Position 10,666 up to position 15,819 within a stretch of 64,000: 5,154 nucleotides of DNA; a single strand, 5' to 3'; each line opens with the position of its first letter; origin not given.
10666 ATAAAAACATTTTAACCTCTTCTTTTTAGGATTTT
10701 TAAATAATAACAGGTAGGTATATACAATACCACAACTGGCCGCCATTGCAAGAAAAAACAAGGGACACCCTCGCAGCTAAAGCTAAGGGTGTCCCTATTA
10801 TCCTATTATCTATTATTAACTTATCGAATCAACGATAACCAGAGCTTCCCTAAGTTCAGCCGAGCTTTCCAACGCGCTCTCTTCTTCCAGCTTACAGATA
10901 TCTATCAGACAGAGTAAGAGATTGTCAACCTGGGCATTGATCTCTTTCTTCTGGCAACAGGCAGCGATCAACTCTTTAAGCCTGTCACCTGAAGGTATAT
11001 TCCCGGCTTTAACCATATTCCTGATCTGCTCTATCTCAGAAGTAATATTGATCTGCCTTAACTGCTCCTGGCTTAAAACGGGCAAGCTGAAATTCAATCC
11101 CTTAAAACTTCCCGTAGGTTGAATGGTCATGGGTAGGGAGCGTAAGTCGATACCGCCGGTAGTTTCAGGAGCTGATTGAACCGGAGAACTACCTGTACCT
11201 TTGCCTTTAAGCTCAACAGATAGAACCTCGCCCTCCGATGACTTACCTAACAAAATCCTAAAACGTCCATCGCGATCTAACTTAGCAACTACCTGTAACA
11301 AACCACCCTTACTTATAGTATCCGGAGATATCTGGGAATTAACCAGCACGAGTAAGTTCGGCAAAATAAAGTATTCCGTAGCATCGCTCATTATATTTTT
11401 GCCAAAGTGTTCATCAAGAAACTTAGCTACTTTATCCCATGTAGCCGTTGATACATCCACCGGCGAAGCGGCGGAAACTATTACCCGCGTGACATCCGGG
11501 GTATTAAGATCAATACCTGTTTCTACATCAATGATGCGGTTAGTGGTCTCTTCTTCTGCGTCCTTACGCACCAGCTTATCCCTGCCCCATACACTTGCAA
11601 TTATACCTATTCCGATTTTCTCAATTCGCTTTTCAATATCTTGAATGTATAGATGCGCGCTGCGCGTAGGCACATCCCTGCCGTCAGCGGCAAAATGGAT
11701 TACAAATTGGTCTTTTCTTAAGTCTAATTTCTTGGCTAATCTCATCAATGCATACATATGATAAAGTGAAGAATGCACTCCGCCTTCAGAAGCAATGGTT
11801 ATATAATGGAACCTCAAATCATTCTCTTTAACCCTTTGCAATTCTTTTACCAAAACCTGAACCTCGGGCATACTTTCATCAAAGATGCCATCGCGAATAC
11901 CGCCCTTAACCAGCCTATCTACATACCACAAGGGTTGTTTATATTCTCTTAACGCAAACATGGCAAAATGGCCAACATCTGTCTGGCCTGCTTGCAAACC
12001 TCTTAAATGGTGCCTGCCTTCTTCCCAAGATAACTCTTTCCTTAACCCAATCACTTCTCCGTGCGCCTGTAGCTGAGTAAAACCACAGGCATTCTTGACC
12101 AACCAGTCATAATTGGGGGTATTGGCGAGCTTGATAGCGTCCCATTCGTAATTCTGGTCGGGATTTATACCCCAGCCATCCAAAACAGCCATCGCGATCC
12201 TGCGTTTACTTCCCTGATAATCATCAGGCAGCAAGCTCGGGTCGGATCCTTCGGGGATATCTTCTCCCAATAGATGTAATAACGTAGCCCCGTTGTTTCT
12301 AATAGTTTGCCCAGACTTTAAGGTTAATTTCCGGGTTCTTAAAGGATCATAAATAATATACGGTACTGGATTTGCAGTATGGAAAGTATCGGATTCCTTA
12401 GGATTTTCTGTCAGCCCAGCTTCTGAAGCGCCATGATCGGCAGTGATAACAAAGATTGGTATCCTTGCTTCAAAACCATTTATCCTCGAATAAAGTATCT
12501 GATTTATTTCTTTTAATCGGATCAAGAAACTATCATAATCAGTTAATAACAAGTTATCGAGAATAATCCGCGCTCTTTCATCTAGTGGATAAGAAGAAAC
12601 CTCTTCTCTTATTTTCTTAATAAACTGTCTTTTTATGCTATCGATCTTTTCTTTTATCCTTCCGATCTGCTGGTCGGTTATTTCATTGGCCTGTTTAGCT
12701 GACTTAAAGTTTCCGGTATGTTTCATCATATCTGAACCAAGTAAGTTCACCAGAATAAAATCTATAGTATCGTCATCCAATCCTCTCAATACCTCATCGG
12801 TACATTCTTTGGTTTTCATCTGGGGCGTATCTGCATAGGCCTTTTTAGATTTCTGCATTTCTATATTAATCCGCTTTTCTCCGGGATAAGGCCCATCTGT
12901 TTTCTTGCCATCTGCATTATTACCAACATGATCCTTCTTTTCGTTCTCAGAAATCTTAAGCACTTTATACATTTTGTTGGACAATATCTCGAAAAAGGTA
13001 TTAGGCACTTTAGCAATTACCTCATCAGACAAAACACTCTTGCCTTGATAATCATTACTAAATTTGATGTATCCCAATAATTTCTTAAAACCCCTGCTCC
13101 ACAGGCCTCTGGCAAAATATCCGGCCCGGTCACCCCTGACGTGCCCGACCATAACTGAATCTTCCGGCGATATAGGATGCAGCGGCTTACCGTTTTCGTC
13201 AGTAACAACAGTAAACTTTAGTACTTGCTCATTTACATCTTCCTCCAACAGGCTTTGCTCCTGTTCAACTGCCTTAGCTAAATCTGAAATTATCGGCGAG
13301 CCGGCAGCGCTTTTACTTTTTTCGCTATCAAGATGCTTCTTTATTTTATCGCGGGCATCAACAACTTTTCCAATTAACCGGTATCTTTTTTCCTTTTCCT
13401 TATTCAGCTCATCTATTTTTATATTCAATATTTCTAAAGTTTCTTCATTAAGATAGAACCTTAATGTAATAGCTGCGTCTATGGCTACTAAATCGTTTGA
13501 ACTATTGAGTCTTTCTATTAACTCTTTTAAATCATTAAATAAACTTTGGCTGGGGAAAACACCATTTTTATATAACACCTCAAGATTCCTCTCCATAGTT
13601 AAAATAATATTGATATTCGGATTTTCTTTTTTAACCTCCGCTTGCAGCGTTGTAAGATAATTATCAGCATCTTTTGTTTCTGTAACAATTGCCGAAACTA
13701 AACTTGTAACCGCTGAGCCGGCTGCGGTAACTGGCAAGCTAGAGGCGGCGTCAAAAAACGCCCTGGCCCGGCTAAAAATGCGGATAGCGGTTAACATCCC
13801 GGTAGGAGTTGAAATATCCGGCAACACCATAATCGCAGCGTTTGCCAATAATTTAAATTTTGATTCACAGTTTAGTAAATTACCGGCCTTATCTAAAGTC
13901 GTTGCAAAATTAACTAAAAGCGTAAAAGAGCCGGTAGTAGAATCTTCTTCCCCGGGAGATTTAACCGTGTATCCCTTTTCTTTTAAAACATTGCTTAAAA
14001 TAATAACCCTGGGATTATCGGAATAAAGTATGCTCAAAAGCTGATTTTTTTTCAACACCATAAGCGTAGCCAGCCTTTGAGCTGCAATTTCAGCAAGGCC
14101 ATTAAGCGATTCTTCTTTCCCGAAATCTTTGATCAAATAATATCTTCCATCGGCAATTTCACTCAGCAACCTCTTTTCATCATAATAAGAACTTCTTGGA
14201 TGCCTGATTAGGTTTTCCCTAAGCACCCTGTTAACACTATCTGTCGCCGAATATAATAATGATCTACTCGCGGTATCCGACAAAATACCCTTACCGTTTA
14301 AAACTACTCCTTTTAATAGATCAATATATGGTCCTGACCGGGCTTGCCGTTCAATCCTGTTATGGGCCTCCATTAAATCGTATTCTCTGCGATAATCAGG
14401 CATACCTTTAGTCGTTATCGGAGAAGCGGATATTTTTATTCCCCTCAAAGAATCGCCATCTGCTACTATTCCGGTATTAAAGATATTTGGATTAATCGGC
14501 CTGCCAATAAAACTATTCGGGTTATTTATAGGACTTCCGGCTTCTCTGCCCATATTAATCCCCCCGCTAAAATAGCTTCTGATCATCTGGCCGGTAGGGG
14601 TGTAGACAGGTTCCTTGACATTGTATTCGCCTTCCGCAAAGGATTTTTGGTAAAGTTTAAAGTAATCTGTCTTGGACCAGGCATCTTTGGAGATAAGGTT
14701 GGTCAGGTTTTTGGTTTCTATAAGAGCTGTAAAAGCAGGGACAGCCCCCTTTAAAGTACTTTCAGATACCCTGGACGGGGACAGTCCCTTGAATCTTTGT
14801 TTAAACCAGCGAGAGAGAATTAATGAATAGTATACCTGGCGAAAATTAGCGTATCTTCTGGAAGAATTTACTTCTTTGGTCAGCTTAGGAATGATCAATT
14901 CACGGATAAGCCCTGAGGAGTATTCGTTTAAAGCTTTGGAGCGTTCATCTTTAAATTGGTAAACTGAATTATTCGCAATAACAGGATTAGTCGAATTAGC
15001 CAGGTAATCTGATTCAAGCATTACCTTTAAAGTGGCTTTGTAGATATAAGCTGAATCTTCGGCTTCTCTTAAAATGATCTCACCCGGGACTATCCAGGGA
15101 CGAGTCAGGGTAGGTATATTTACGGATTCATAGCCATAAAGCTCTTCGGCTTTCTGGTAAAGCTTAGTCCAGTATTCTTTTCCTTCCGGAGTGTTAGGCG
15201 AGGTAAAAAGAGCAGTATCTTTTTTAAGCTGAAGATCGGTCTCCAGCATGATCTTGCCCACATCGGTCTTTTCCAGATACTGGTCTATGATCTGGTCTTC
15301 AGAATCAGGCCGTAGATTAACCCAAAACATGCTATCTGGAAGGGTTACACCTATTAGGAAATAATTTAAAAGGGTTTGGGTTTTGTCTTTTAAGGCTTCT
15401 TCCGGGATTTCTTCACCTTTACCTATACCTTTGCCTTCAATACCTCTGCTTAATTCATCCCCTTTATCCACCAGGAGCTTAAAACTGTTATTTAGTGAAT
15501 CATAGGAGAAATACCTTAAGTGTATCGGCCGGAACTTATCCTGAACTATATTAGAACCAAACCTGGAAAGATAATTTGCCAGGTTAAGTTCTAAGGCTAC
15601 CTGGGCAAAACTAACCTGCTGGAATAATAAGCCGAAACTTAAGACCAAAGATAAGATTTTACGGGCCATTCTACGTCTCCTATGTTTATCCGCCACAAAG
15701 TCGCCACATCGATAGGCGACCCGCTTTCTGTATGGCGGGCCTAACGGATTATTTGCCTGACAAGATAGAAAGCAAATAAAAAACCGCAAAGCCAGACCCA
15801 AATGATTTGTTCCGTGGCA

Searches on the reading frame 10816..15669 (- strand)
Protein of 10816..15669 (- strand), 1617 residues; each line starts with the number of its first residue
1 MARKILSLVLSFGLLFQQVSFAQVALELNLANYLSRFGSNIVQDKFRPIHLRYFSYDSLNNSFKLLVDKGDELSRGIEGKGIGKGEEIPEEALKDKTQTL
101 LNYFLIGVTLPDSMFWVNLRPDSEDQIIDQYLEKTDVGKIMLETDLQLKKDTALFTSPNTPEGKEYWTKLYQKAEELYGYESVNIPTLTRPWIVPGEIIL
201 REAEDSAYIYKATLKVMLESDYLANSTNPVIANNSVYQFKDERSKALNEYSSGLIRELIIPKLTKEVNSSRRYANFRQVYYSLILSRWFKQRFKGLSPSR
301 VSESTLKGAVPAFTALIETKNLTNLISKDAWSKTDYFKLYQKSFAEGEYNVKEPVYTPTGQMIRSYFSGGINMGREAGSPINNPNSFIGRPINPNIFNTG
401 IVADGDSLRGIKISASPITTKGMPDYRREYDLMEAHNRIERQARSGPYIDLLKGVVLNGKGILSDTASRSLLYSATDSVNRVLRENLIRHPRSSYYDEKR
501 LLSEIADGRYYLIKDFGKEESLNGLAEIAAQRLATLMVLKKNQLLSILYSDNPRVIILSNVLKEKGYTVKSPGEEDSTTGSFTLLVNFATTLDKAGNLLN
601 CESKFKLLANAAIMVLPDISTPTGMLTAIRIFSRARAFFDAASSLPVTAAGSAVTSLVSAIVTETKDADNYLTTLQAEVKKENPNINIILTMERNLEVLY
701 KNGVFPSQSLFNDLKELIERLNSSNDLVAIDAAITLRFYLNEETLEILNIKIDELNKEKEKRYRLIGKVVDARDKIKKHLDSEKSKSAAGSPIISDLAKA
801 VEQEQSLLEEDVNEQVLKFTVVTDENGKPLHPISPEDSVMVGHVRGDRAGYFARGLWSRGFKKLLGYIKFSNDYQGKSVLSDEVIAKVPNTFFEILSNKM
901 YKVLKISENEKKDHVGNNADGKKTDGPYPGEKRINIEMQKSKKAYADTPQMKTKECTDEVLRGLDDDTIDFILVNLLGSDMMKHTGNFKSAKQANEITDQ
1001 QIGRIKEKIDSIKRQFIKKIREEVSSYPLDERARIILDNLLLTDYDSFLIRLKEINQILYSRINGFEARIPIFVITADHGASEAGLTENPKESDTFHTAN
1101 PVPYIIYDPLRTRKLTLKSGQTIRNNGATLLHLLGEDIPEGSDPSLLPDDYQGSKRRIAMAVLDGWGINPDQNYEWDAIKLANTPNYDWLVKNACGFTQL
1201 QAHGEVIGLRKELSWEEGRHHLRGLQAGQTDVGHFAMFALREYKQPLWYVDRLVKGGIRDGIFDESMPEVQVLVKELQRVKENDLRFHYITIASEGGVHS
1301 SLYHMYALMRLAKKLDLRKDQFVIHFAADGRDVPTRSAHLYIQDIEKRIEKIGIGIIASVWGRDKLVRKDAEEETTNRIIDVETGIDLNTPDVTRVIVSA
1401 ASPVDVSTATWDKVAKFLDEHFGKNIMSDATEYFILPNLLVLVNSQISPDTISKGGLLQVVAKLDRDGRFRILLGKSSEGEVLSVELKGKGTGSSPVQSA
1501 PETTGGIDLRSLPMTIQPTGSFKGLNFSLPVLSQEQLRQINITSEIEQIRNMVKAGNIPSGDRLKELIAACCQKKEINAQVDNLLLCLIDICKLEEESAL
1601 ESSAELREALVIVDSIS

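Call 11: search_protein_families(library=pfam, proteins=[window:10816-15669:-], max_evalue=0.001)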
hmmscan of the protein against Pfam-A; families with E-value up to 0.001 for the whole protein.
window:10816-15669:- (1617 aa): 3 families
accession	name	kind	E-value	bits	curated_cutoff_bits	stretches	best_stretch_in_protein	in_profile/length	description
PF01676.23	Metalloenzyme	-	1e-30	107.5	24.3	3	887-1011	67-189/252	Metalloenzyme superfamily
PF06415.18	iPGM_N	-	5.7e-29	101.6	27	1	1259-1379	2-120/217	BPG-independent PGAM N-terminus (iPGM_N)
PF15941.10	FidL_like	-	0.00086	20.1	27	0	1000-1062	13-79/87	FidL-like putative membrane protein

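Call 61: search_protein_families(library=ncbifam, proteins=[window:10816-15669:-], max_evalue=0.01)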
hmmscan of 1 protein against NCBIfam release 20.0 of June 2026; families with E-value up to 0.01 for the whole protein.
window:10816-15669:- (1617 aa): 5 families
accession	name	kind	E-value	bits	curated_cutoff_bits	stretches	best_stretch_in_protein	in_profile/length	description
TIGR01307.1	pgm_bpd_ind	equivalog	1e-63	215.6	330.65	3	1157-1363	2-182/504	2,3-bisphosphoglycerate-independent phosphoglycerate mutase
NF003897.0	PRK05434.1-5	equivalog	5.8e-43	147.1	862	3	1154-1381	4-205/514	2,3-bisphosphoglycerate-independent phosphoglycerate mutase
NF003104.0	PRK04024.1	equivalog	0.00014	20.8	489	0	941-1011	269-336/412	2,3-bisphosphoglycerate-independent phosphoglycerate mutase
TIGR00306.2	apgM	subfamily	0.00029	19.9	320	0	952-1013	275-336/403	2,3-bisphosphoglycerate-independent phosphoglycerate mutase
NF003160.0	PRK04135.1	equivalog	0.0072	15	468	0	1151-1203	11-64/403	2,3-bisphosphoglycerate-independent phosphoglycerate mutase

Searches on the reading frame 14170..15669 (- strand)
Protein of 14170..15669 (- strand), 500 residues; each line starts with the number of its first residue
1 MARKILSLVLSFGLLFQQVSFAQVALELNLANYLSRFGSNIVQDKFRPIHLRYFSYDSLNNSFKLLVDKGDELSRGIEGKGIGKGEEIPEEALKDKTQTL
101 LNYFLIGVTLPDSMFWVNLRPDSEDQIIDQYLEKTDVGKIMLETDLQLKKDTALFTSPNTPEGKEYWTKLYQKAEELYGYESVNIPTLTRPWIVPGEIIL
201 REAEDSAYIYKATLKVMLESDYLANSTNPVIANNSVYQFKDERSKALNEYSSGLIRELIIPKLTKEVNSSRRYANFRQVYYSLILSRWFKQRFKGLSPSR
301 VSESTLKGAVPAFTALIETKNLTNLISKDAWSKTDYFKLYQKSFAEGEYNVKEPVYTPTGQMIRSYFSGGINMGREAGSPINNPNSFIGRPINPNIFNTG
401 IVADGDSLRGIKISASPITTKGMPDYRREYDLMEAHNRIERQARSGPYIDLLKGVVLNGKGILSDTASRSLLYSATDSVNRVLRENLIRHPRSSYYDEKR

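Call 13: find_homologous_proteins(query=window:14170-15669:-, max_evalue=0.00001)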
Query window:14170-15669:- (500 aa): 355 proteins with E <= 0.00001 among 8000 candidates; the best 120 are listed.
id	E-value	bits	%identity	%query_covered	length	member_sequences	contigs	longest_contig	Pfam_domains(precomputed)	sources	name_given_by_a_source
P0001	2.5e-165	569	62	89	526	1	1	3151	-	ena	-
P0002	1.1e-155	537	63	83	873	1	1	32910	-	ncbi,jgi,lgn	ncbi:MAG: hypothetical protein WC355_02865 [Candidatus Omnitrophota bacterium]|jgi:hypothetical prot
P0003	4.1e-153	529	60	86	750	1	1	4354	-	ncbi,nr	ncbi:MAG: hypothetical protein QME65_03660 [Candidatus Omnitrophota bacterium]|nr:hypothetical prote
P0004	1.6e-150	520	67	74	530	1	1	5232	-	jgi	jgi:hypothetical protein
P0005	2.8e-150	519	66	77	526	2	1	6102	-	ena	-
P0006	6.9e-146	505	63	75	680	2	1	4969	PF02878.23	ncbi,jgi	ncbi:MAG: hypothetical protein WC469_05990 [Candidatus Omnitrophota bacterium]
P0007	2.6e-143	496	60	84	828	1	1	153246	-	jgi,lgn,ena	-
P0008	2.4e-139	483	64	75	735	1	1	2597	-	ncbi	ncbi:hypothetical protein EPN54_04060, partial [bacterium]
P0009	3.2e-138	479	59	79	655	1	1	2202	-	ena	-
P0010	2.3e-137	477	61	77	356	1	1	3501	-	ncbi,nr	ncbi:MAG: hypothetical protein PHC54_07750, partial [Candidatus Omnitrophica bacterium]|nr:hypotheti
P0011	1.8e-136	474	55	84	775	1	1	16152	-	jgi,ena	-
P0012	4.4e-136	472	60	78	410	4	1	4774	-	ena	-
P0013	2.1e-135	470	58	83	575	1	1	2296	-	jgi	-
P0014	2.8e-135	470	56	83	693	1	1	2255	PF01966.29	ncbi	-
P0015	3.3e-135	469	61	73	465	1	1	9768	-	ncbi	ncbi:hypothetical protein D4Q80_00110, partial [bacterium]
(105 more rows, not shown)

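Call 16: find_related_loci(query=A1, collection=genome_contigs, flank=2500)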
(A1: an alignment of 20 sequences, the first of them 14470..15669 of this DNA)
Query A1 (400 aa) in genome_contigs; peptide patterns used: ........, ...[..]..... (x = any residue, [..] = any of these).
430 stretches matched a pattern; 419 encode a relative of the query (tblastn E <= 1e-3); the best 80 are kept; 80 distinct loci.
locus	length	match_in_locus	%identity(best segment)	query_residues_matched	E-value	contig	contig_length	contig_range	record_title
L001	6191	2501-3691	78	1-400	0e+0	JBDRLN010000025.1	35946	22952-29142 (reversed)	MAG: Candidatus Omnitrophota bacterium isolate MEGAHIT-group-1.780 k141_12524417, whole genome shotgun sequence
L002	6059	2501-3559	69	3-385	2e-173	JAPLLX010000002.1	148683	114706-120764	MAG: Candidatus Omnitrophota bacterium isolate LacPavin_0920_WC90_MAG_43_22 LacPavin_0920_WC90_scaffold_930476, whole ge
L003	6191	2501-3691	69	3-387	1e-171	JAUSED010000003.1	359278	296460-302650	MAG: Candidatus Omnitrophota bacterium isolate E14_maxbin.165 E14_k141_1203418, whole genome shotgun sequence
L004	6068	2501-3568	67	3-395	3e-169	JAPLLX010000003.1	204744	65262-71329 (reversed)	MAG: Candidatus Omnitrophota bacterium isolate LacPavin_0920_WC90_MAG_43_22 LacPavin_0920_WC90_scaffold_289977, whole ge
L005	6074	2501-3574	67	1-395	6e-169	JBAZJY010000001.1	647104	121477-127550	MAG: Candidatus Omnitrophota bacterium isolate SO_2017_LW4_130 scaffold_31_c1_LW137-91_2017, whole genome shotgun sequen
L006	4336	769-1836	67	3-395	4e-170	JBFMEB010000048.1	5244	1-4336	MAG: Candidatus Omnitrophota bacterium isolate MAG234 MAG234_48, whole genome shotgun sequence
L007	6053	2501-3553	66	1-388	7e-165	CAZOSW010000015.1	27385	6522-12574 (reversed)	MAG TPA_asm: uncultured Planctomycetales bacterium isolate SRP178699_co1_577 genome assembly, contig: NODE_1928_length_2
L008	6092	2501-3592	63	3-400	4e-164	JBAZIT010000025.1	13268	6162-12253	MAG: Candidatus Omnitrophota bacterium isolate SO_2017_LW4_101 scaffold_9026_c1_LW137-91_2017, whole genome shotgun sequ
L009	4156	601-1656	69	3-388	6e-166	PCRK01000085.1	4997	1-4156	MAG: Candidatus Omnitrophica bacterium CG23_combo_of_CG06-09_8_20_14_all_41_10 CG23_scaffold_16493_c, whole genome shotg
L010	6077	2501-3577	66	3-398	7e-161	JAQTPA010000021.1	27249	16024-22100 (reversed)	MAG: Candidatus Omnitrophota bacterium isolate STB_105 NODE_3764_length_27249_cov_18.059214_Sandtown_B, whole genome sho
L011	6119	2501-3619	62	1-400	1e-160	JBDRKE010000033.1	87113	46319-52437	MAG: Candidatus Omnitrophota bacterium isolate MEGAHIT-group-1.695 k141_330029, whole genome shotgun sequence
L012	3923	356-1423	68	3-388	1e-162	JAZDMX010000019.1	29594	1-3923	MAG: Candidatus Omnitrophota bacterium isolate MEGAHIT-group-0.683 k141_17654398, whole genome shotgun sequence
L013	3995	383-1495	66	3-388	2e-162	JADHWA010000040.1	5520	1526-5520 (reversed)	MAG: Candidatus Omnitrophota bacterium isolate BS750m-G15 BS-750m-C31541, whole genome shotgun sequence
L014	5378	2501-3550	67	2-388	1e-160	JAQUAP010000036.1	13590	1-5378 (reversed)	MAG: Candidatus Omnitrophota bacterium isolate STC_87 NODE_10196_length_13590_cov_3.584045_Sandtown_C, whole genome shot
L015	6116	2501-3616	65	1-384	5e-160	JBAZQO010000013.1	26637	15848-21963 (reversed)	MAG: Candidatus Omnitrophota bacterium isolate SO_2017_SWC_55 scaffold_1558_c1_LP-4_2017, whole genome shotgun sequence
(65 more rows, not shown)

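Call 44: predict_structure(alignment_id=A1)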
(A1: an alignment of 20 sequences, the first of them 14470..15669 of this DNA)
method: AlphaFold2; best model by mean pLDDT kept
length: 400 residues; sequences in the alignment: 20
mean_pLDDT: 71.4   pTM: 0.70
mean pLDDT of the five models: 71.4, 70.9, 69.0, 67.2, 61.3
residues with pLDDT >= 90: 81; 70-90: 171; 50-70: 53; < 50: 95
segments of 3 or more residues with pLDDT < 50: 18-43, 76-84, 306-309, 349-365, 367-400
pLDDT, mean of each block of 10 residues (from residue 1): 77 59 39 41 66 78 80 52 56 87 94 82 87 95 90 82 86 87 63 85 85 85 66 61 85 89 91 92 91 71 49 81 91 89 63 46 41 33 32 32
secondary structure, 60 per line:
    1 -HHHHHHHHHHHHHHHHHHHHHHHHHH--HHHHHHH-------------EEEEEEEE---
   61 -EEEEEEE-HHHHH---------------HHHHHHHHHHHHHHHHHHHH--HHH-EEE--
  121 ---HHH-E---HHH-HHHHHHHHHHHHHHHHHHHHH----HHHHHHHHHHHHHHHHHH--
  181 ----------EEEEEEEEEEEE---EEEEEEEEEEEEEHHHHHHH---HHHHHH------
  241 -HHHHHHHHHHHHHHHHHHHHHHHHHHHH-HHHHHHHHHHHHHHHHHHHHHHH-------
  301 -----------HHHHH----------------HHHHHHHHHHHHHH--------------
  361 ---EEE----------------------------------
elements in order: H2-27 H30-36 E50-57 E62-68 H70-74 H90-109 E116-118 H136-156 H161-178 E191-202 E206-218 H219-225 H229-234 H242-269 H271-293 H312-316 H333-346 E364-366

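Call 46: fold_search(model_id=the predicted structure, library=pdb)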
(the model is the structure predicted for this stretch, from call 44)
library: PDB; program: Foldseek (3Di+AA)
matches with E <= 10: 115; with E <= 0.001: 0
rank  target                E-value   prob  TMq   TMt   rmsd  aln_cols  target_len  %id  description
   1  4k1p_H                2.9e-01  0.06  0.11  0.13  23.3       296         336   14  Structure of the NheA component of the Nhe toxin from Bacillus cereus (released 2013-09-18)
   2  4k1p_A                3.3e-01  0.06  0.11  0.12  22.6       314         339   12  Structure of the NheA component of the Nhe toxin from Bacillus cereus (released 2013-09-18)
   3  4k1p_F                3.6e-01  0.04  0.09  0.10  22.6       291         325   11  Structure of the NheA component of the Nhe toxin from Bacillus cereus (released 2013-09-18)
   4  7jqe                  3.6e-01  0.02  0.06  0.07  41.9       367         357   10  Structure of an extracellular fragment of EsaA from Streptococcus gallolyticus (released 2020-11-11)
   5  4k1p_C                3.8e-01  0.05  0.09  0.11  21.2       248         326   14  Structure of the NheA component of the Nhe toxin from Bacillus cereus (released 2013-09-18)
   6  6w1w_B                4.4e-01  0.06  0.11  0.12  23.4       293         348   11  Crystal Structure of Motility Associated Killing Factor B from Vibrio cholerae (released 2020-03-25)
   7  4k1p_E                4.4e-01  0.04  0.09  0.10  23.1       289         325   13  Structure of the NheA component of the Nhe toxin from Bacillus cereus (released 2013-09-18)
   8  4k1p_G                7.5e-01  0.03  0.09  0.10  22.4       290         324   13  Structure of the NheA component of the Nhe toxin from Bacillus cereus (released 2013-09-18)
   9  9n6z_ST               8.7e-01  0.03  0.10  0.08  28.6       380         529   10  SSU processome maturation and disassembly, State D (released 2025-11-05)
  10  8ouh_B                8.7e-01  0.02  0.09  0.09  24.6       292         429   11  Complex of human ASCT2 with Syncytin-1 (released 2024-05-01)
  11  4k1p_D                9.2e-01  0.04  0.12  0.13  21.9       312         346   12  Structure of the NheA component of the Nhe toxin from Bacillus cereus (released 2013-09-18)
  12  4k1p_B                1.0e+00  0.03  0.11  0.12  22.6       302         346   13  Structure of the NheA component of the Nhe toxin from Bacillus cereus (released 2013-09-18)
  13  7u4t_O                1.6e+00  0.04  0.10  0.11  25.4       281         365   14  Human V-ATPase in state 2 with SidK and mEAK-7 (released 2022-08-24)
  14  9rtt_A                1.6e+00  0.02  0.10  0.04  21.3       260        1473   10  Activated Elongation Complex with IWS1 and ELOF1 (released 2025-09-03)
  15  5kud                  1.6e+00  0.02  0.10  0.10  24.4       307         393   12  Crystal structure of full length Cry6Aa (released 2016-08-03)
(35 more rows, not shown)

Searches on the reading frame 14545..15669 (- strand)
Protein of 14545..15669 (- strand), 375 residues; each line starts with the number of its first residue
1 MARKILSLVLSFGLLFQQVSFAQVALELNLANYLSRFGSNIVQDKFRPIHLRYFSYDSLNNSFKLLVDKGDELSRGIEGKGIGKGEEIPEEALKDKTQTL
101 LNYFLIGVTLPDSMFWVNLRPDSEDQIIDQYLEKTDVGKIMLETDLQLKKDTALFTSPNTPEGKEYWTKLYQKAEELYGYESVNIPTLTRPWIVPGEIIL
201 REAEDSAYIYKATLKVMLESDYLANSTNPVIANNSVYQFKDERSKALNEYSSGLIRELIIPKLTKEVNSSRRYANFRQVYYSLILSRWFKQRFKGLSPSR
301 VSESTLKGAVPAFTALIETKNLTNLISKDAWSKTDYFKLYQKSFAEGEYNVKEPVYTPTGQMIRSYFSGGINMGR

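Call 69: search_protein_representatives(protein=window:14545-15669:-)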
Query: 375 residues. Proteins with E-value up to 0.001 (for the whole library): 7317; up to 1e-10: 6762; up to 1e-30: 4496. The best 150 are listed.
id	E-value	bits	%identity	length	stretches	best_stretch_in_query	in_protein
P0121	1.6e-244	826.5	100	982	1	1-375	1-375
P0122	2.9e-188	641.5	80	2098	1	1-373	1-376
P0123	4.4e-162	555.4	79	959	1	1-374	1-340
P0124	1.6e-158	543.7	78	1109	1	1-373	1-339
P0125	6.7e-157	538.3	77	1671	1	2-373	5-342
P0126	7.0e-157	538.3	77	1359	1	1-373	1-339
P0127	1.5e-156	537.2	77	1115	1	2-373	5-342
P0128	1.7e-155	533.7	76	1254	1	2-374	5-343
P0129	2.8e-155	533.0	77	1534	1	1-373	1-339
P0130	7.1e-155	531.6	70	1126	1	3-373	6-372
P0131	1.4e-154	530.7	76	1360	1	1-373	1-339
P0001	1.4e-154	530.6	74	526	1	3-374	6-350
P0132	9.5e-154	527.9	76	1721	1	2-373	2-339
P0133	1.1e-153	527.7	75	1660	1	2-373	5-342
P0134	3.0e-153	526.3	76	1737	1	1-373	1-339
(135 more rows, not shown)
